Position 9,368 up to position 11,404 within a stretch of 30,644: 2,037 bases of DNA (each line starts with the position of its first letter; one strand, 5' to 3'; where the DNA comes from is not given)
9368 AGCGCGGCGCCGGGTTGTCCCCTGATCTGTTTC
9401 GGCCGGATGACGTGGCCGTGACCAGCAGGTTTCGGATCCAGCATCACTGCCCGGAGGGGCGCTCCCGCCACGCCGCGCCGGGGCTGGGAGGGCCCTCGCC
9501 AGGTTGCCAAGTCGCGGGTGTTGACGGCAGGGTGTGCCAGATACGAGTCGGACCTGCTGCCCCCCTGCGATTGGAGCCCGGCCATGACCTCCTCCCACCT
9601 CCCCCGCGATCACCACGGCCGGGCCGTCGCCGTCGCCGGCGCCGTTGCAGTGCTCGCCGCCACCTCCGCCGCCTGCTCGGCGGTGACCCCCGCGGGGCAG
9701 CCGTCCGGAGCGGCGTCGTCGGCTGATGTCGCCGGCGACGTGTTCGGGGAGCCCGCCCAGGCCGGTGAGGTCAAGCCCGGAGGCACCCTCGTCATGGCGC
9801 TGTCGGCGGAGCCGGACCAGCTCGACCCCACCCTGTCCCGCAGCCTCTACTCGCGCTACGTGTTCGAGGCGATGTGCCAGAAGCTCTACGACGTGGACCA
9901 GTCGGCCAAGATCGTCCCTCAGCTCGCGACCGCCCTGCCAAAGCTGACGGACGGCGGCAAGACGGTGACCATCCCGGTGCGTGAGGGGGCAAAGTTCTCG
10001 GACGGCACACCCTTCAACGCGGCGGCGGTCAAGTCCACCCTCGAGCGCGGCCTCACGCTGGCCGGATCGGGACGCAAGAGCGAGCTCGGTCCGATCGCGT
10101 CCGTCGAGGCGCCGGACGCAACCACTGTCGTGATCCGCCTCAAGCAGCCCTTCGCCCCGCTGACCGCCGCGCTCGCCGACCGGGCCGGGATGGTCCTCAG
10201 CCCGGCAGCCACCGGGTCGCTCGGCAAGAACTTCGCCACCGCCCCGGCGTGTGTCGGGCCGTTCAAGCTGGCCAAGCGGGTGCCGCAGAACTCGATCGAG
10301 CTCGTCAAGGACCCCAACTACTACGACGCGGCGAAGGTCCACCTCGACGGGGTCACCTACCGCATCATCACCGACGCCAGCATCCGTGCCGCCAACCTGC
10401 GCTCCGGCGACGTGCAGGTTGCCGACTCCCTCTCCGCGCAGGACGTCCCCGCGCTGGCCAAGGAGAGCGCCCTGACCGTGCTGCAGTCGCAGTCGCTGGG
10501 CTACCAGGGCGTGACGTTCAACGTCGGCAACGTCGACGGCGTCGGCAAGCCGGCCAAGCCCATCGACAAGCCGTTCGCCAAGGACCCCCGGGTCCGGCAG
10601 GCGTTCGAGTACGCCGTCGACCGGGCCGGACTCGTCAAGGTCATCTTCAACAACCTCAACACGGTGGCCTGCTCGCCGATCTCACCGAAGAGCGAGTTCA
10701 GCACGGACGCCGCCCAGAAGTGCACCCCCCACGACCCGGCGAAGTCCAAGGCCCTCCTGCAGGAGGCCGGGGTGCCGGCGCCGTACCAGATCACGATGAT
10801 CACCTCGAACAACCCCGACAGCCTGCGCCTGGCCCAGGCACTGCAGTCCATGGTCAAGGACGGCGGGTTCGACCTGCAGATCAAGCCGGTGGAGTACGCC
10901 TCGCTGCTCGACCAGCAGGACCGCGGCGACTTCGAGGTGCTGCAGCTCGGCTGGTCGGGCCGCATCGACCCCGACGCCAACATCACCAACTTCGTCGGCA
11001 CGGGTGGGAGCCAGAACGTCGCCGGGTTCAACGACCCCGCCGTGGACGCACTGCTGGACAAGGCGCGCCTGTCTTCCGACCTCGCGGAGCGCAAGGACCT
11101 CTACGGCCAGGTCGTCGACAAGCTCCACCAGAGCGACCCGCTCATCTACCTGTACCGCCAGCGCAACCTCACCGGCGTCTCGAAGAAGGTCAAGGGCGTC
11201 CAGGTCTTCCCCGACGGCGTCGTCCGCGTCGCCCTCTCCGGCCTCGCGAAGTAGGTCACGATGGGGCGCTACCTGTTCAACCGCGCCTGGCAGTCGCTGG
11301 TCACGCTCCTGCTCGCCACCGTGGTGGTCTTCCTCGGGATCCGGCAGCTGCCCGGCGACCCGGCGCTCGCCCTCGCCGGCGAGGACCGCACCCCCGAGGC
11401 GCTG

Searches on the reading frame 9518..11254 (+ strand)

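Call 8: search_protein_families(library=pfam, proteins=[window:9518-11254:+])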
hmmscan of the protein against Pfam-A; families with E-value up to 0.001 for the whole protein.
window:9518-11254:+ (578 aa): 1 family
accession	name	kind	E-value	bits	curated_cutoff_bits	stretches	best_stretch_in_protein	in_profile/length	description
PF00496.27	SBP_bac_5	-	2.4e-82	277.4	32.4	1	131-498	1-366/368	Bacterial extracellular solute-binding proteins, family 5 Middle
